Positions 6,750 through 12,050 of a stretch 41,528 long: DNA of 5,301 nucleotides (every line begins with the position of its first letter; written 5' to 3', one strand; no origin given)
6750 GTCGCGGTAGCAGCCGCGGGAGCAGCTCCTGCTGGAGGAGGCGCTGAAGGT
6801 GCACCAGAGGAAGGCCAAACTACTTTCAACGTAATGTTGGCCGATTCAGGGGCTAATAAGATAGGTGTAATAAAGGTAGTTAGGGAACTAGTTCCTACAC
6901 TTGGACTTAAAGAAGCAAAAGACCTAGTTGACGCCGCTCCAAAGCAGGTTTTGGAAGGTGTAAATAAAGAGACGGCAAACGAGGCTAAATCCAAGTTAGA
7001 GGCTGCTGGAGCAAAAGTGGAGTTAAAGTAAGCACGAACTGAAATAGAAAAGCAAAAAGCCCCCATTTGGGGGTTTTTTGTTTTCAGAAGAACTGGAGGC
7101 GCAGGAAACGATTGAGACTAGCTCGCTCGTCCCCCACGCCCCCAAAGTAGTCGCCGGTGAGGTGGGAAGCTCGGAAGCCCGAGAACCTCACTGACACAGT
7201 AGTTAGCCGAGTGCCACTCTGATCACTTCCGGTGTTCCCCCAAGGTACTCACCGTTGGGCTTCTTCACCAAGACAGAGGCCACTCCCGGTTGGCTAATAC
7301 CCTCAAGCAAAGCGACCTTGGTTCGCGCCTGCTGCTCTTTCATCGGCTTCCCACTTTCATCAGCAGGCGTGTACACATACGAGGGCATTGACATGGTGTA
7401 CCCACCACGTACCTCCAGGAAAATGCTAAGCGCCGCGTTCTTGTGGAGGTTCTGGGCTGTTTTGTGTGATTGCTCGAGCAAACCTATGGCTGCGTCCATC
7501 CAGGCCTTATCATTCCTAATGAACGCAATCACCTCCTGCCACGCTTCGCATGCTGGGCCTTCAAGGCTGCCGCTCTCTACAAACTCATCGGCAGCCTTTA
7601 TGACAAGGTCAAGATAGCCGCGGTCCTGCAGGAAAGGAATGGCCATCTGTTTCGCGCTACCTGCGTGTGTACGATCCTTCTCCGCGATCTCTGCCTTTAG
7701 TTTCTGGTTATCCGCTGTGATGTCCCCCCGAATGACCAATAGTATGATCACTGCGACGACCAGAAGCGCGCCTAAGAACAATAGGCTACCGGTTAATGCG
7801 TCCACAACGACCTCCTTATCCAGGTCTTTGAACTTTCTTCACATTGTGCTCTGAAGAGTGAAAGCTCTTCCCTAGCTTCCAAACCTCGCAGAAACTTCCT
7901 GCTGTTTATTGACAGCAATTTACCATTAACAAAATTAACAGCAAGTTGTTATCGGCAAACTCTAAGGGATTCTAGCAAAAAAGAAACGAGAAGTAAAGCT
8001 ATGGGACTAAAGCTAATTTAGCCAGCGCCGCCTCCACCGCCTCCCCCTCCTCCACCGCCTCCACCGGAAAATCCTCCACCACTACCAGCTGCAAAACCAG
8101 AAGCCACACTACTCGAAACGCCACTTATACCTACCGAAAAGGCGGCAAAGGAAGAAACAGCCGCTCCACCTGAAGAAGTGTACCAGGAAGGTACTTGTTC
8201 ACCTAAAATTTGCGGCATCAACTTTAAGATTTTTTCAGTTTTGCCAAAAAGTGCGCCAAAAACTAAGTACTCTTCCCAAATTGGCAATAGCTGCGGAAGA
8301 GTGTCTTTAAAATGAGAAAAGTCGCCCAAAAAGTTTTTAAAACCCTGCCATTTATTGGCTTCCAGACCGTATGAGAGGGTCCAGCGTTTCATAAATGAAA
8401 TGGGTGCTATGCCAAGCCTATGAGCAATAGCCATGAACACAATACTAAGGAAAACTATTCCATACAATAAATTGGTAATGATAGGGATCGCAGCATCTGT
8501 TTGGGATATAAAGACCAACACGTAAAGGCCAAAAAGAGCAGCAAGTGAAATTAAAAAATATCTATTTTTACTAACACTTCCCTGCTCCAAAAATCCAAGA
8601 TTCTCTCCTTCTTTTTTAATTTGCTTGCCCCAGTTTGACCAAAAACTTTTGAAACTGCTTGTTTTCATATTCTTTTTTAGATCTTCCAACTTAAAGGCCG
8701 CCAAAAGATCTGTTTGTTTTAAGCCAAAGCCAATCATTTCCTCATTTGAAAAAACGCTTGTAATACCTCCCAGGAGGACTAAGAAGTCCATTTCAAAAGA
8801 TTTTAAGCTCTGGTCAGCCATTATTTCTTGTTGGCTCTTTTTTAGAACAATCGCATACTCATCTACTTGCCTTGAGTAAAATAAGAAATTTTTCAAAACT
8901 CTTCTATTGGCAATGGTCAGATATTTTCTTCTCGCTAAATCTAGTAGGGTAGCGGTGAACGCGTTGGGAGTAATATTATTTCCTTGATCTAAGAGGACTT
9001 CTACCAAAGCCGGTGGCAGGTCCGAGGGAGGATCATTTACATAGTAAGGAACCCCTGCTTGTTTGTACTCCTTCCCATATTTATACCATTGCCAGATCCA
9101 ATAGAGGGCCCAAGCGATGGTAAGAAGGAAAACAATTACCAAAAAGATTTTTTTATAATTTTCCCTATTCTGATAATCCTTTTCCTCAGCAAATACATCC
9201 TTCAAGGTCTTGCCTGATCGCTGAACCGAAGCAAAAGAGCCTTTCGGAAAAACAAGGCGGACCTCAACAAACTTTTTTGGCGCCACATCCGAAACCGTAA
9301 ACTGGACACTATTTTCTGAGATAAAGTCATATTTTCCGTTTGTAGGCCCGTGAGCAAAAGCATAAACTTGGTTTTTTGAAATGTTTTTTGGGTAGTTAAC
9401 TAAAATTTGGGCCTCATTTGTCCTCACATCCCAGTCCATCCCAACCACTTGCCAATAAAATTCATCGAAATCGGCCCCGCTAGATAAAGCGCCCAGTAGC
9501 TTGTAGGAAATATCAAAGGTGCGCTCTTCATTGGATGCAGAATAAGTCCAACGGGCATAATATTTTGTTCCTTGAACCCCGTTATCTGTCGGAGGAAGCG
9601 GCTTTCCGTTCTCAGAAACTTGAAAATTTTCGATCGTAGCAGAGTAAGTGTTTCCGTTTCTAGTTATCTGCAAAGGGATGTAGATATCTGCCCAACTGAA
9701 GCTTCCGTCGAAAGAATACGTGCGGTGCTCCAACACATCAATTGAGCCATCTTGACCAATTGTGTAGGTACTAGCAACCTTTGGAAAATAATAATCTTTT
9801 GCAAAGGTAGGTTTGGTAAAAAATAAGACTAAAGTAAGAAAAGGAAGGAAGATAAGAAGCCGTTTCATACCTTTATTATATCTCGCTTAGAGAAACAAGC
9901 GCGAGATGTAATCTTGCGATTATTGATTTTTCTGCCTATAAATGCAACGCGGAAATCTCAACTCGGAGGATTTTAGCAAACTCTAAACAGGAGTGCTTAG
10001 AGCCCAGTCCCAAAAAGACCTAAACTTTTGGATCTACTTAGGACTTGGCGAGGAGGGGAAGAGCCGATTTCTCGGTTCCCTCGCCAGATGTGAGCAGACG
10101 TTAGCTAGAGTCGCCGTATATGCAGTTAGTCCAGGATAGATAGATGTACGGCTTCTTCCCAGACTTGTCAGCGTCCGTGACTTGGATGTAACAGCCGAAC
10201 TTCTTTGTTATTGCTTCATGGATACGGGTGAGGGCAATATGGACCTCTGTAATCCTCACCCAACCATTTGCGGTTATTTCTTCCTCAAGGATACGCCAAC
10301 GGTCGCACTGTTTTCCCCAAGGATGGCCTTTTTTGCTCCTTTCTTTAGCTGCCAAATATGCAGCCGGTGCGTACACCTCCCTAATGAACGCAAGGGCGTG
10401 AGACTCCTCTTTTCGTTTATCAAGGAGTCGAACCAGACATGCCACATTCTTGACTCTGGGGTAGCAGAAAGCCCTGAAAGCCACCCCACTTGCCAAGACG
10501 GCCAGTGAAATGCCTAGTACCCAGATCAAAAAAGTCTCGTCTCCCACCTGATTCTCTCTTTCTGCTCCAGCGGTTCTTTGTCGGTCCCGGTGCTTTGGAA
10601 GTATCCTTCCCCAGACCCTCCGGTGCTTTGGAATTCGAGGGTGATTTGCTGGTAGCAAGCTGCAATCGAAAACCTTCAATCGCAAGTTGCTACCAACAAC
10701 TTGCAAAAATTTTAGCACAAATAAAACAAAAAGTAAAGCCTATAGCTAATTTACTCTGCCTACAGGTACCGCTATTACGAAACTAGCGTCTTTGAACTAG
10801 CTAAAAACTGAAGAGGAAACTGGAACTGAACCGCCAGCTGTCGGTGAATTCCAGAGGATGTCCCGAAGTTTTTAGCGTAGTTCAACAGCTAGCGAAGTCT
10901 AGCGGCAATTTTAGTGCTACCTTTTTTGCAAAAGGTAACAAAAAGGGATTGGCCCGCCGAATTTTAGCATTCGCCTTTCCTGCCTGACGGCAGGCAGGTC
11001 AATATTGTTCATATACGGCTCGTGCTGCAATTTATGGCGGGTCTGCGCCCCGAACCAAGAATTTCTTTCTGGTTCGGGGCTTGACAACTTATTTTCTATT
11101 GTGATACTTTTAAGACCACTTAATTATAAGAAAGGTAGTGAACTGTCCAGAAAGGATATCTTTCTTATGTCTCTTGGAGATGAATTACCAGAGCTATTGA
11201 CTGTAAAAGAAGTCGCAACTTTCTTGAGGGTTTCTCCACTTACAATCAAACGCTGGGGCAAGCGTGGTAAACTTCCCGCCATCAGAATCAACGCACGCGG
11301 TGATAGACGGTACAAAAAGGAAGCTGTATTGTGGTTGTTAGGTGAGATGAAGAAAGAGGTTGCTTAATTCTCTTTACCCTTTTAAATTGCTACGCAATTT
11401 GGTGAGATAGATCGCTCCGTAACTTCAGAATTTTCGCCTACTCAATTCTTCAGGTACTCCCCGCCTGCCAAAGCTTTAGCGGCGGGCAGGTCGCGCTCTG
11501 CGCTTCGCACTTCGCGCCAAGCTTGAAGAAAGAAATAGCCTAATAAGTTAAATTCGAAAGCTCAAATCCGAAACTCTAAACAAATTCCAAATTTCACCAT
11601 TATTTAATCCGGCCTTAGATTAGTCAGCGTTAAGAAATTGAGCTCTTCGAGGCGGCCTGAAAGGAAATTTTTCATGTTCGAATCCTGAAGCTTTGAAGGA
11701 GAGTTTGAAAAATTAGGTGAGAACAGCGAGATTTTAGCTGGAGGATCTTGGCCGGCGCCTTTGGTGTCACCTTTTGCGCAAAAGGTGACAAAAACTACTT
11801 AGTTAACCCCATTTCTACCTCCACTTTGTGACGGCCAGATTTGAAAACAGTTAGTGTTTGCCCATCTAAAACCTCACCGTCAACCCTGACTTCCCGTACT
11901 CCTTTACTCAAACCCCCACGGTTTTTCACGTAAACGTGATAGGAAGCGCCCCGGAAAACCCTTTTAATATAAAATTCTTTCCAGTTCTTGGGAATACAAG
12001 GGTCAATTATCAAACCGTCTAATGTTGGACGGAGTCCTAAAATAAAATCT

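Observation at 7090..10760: Two high-G+C membrane-anchored ORFs carrying the same AT-rich promoter module and the same 3' hairpin, bracketing an AT-rich DUF2207 gene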

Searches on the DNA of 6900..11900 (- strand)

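Call 31: search_rna_families(source=window, start=6900, end=11900, threshold=evalue, max_evalue=5)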
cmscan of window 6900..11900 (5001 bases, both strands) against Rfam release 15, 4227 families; matches with E-value up to 5: 6.
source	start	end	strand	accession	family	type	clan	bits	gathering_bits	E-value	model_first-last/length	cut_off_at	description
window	6995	7084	+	RF02495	ohsC_RNA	Gene; antitoxin;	-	25.5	50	1.2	1-77/77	no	Oppression of Hydrophobic ORF by sRNA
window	7046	7129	-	RF01772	rnk_pseudo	Cis-reg; leader;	-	24.8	55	0.5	1-108/108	no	Pseudomonas rnk leader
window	10584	10727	+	RF00015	U4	Gene; snRNA; splicing;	CL00007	20.7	46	0.15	1-138/138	no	U4 spliceosomal RNA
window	10907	10947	+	RF03471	mir-745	Gene; miRNA;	-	20.5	62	0.99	1-77/77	no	mir-745 microRNA precursor family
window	7044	7088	-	RF00783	mir-484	Gene; miRNA;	-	19.2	40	2.6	1-67/67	no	mir-484 microRNA precursor family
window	7166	7249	+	RF00233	Tymo_tRNA-like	Cis-reg;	-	17.5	40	2.8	1-84/84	no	Tymovirus/Pomovirus/Furovirus tRNA-like 3' UTR element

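Call 87: build_rna_model(alignment_id=A9, structure=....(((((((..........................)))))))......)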
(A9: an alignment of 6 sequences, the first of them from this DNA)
Model R1 built from alignment A9 (6 sequences, 50 columns); structure: as given.
model positions 45; base pairs 7; branch points 0; effective number of sequences 6; information 0.696 bits per position. Calibrated on 0.2 Mb of random sequence (short: E-values are rough).
structure used (alignment columns):
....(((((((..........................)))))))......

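Call 88: search_with_rna_model(model_id=R1, sources=[window, L064, L065, L066, L067, L068, L069, L070, L071, L072, L073, L074, L075, L076, L077, L078, L079, L080, L081, L082, L083, L084, L085, L086, L087, L088, L089, L090, L091, L092, L093, L094, L095, L096, L097, L098, L099, L100, L101, L102, L103, L104, L105, L106, L107, L108, L109, L110, L111, L112, L113, L114, L115, L116, L117, L118, L119, L120, L121, L122, L123, L124, L125, L126, L127, L128, L129, L130, L131, L132, L133, L134, L135, L136, L137, L138, L139, L140, L141, L142, L143, L144, L145, L146], max_evalue=1)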
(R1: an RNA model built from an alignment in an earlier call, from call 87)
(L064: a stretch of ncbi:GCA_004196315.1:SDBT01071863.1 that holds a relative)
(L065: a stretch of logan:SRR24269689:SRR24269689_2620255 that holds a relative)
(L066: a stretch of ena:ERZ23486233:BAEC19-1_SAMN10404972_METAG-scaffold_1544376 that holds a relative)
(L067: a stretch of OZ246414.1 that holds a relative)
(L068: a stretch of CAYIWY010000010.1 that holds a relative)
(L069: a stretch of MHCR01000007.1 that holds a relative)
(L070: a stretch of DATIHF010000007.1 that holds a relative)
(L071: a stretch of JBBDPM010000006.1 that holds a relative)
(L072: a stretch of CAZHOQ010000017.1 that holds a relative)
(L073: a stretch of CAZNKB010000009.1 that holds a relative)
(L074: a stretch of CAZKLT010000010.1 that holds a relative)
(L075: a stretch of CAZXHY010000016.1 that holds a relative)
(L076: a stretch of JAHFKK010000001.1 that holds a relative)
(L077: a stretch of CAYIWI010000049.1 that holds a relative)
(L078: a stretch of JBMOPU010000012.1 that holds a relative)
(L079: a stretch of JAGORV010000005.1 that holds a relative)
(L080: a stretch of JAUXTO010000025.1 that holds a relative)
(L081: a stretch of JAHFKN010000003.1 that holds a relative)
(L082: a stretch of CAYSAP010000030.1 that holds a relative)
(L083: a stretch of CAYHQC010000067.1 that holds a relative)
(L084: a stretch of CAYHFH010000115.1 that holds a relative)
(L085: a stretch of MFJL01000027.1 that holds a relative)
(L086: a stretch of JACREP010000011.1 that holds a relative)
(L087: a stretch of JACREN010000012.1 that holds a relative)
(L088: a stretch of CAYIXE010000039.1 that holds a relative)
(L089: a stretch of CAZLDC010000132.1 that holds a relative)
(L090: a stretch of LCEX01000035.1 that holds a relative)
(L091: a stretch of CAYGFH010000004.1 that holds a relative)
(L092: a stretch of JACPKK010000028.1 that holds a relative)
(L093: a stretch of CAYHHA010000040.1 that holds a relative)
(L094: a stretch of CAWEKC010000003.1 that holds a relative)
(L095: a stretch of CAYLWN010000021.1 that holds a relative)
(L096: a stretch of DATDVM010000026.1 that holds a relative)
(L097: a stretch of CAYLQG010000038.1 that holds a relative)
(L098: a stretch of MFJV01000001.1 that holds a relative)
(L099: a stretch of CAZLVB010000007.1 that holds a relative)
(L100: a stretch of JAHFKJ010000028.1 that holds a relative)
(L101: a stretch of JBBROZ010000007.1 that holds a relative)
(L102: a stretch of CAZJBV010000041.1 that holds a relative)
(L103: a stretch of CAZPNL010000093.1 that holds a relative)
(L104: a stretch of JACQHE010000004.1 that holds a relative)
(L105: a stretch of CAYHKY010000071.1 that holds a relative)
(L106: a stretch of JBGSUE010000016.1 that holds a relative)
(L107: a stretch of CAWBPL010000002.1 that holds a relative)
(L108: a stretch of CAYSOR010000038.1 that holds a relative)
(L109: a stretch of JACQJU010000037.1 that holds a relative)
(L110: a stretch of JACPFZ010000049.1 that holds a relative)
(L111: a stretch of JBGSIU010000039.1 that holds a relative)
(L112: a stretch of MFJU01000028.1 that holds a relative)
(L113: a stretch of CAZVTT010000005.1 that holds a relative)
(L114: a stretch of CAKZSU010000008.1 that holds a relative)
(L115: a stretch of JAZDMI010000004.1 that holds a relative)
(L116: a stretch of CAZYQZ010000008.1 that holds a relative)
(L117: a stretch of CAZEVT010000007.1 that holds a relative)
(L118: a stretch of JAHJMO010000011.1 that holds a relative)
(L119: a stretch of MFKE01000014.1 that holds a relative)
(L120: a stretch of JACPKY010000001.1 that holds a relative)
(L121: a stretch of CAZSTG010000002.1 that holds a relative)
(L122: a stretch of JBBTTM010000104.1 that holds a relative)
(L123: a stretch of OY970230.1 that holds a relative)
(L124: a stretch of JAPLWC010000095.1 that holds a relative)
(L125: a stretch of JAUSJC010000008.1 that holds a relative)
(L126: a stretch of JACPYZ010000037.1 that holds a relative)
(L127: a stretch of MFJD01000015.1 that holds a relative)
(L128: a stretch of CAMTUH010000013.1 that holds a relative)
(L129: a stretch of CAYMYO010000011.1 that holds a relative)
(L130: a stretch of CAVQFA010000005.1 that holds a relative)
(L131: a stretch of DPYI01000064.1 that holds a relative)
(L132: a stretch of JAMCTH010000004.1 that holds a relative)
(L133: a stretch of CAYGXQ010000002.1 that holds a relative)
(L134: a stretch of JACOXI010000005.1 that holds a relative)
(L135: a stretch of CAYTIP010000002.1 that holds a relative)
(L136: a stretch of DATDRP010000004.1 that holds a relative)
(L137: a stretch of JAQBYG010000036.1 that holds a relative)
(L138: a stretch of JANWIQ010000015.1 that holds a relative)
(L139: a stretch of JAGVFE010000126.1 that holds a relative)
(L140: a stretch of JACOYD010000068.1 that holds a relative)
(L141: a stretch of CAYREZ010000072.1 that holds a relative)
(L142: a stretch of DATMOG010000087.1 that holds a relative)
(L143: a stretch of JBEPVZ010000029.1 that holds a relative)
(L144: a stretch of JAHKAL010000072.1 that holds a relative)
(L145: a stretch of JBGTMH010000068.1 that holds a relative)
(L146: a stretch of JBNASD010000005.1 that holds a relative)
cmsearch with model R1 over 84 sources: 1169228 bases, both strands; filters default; matches with E-value up to 1: 8.
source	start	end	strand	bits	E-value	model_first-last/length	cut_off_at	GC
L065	929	973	+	44.7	1.8e-06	1-45/45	no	0.56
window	10043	10089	-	40.5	1.5e-05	1-45/45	no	0.6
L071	9729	9776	-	39.4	2.7e-05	1-45/45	no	0.69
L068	1251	1282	-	34.5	0.00033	1-45/45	no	0.59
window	7152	7196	-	33.7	0.0005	1-45/45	no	0.64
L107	4876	4926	+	22.2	0.18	1-45/45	no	0.39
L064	3907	3943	+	21.2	0.31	1-45/45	no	0.62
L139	6682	6726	-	20.9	0.36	1-45/45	no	0.56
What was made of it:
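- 7157..7191 (-): ORF A 3' stem-loop, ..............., with an inner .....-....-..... hairpin. CUUCCC (7164-7169) is unpaired in the internal loop. There is no U tract. The R1 model hits 7152-7196 at 33.7 bits (call 88).
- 10046..10086 (-): ORF B 3' stem-loop, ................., with CUUCCCC at 10055-10061. Its arms are identical to those of the L068 orthologue's terminator, with an inner stem-loop inserted and the U tract lost. R1 hits it at 40.5 bits (call 88).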

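Call 89: search_with_rna_model(model_id=R1, sources=[L147, L148, L149, L150, L151, L152, L153, L154, L155, L156, L157, L158, L159, L160, L161, L162, L163, L164, L165, L166, L167, L168, L169, L170, L171, L172, L173, L174, L175, L176, L177, L178, L179, L180, L181, L182, L183, L184, L185, L186, L187, L188, L189, L190, L191, L192, L193, L194, L195, L196, L197, L198, L199, L200, L201, L202, L203, L204, L205, L206, L207, L208, L209, L210, L211, L212, L213, L214, L215, L216, L217, L218, L219, L220, L221, L222, L223, L224, L225, L226], max_evalue=1)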
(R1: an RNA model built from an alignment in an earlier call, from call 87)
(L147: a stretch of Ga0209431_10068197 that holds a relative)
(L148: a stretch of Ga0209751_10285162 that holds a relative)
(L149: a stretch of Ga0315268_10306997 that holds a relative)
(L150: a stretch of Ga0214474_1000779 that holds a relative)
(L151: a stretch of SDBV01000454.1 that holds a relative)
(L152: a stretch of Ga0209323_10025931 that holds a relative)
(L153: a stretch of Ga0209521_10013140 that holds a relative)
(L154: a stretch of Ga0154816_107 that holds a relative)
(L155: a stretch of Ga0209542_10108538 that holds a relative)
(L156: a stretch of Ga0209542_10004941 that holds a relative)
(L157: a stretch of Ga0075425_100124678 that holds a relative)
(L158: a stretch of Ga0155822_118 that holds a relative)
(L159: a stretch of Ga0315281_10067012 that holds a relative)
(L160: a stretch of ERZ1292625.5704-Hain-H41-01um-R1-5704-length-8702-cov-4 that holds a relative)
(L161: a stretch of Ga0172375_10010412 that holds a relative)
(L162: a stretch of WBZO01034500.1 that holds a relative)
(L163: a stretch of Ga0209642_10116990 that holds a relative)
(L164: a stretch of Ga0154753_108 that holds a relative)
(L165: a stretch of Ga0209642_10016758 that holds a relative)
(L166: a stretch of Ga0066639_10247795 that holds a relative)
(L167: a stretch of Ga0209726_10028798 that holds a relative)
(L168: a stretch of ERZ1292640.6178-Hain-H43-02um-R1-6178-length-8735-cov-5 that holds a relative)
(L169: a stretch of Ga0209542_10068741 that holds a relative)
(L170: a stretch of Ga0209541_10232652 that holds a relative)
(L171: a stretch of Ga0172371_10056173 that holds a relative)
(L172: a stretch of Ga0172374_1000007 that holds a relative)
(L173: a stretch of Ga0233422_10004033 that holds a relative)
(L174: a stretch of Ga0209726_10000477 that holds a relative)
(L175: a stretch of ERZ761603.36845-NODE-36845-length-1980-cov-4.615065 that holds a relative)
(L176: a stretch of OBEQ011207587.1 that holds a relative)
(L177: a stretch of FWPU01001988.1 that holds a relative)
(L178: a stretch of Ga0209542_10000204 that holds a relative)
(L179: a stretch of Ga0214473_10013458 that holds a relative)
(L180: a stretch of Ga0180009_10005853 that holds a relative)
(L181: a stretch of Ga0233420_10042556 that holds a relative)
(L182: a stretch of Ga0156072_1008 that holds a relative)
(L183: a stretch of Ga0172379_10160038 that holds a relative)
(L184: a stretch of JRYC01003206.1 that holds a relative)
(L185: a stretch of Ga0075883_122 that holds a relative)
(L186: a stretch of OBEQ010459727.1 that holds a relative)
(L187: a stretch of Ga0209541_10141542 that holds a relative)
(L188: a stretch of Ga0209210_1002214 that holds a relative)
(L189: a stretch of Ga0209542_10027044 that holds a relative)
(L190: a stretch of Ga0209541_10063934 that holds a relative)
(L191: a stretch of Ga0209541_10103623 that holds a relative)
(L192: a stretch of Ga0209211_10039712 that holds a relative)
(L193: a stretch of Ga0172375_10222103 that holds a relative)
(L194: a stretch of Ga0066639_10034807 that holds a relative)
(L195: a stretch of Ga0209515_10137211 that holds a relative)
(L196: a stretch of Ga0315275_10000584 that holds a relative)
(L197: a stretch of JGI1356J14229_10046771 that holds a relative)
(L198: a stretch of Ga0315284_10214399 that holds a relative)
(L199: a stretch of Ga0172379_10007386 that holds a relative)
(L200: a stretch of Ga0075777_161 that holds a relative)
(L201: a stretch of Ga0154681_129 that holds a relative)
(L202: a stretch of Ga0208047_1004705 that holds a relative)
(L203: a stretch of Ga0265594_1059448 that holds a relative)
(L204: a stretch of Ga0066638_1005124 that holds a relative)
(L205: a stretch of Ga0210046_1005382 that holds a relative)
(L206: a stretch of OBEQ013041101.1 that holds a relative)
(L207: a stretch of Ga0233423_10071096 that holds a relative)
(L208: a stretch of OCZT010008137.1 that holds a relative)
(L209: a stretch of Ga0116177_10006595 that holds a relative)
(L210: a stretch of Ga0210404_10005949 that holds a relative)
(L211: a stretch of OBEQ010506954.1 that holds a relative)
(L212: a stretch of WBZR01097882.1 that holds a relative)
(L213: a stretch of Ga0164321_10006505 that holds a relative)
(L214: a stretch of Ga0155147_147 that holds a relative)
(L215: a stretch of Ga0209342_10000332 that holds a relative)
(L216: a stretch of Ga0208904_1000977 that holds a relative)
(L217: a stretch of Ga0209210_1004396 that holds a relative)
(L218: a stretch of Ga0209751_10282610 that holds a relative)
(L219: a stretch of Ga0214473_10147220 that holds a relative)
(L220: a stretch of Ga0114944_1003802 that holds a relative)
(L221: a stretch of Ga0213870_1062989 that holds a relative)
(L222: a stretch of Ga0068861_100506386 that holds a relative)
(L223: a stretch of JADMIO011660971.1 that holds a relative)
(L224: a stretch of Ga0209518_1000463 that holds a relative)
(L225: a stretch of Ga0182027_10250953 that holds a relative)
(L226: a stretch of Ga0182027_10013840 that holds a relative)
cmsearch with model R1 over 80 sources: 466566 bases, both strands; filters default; matches with E-value up to 1: 0.
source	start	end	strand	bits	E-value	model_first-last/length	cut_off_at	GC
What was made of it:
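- On Integron gene cassette: The hairpin model R1 finds only copies attached to one gene family in 1.64 Mb (calls 88, 89).
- Model R1 finds only family-associated copies, including a relic in L071, in 1.64 Mb (calls 88, 89). The hairpin model finds no copy next to other cargo (calls 88, 89).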

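Call 100: search_rna_families(sources=[L147, L155], threshold=evalue, max_evalue=1)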
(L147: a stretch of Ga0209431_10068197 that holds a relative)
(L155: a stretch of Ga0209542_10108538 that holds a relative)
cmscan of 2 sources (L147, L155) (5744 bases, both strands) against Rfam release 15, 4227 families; matches with E-value up to 1: 2.
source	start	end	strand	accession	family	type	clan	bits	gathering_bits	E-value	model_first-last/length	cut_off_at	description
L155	1017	1093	+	RF00574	SNORD69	Gene; snRNA; snoRNA; CD-box;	-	24.7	37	0.4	1-77/77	no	Small nucleolar RNA SNORD69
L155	1024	1085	+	RF01129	sR44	Gene; snRNA; snoRNA; CD-box;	-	17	45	0.99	1-55/55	no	Small nucleolar RNA sR44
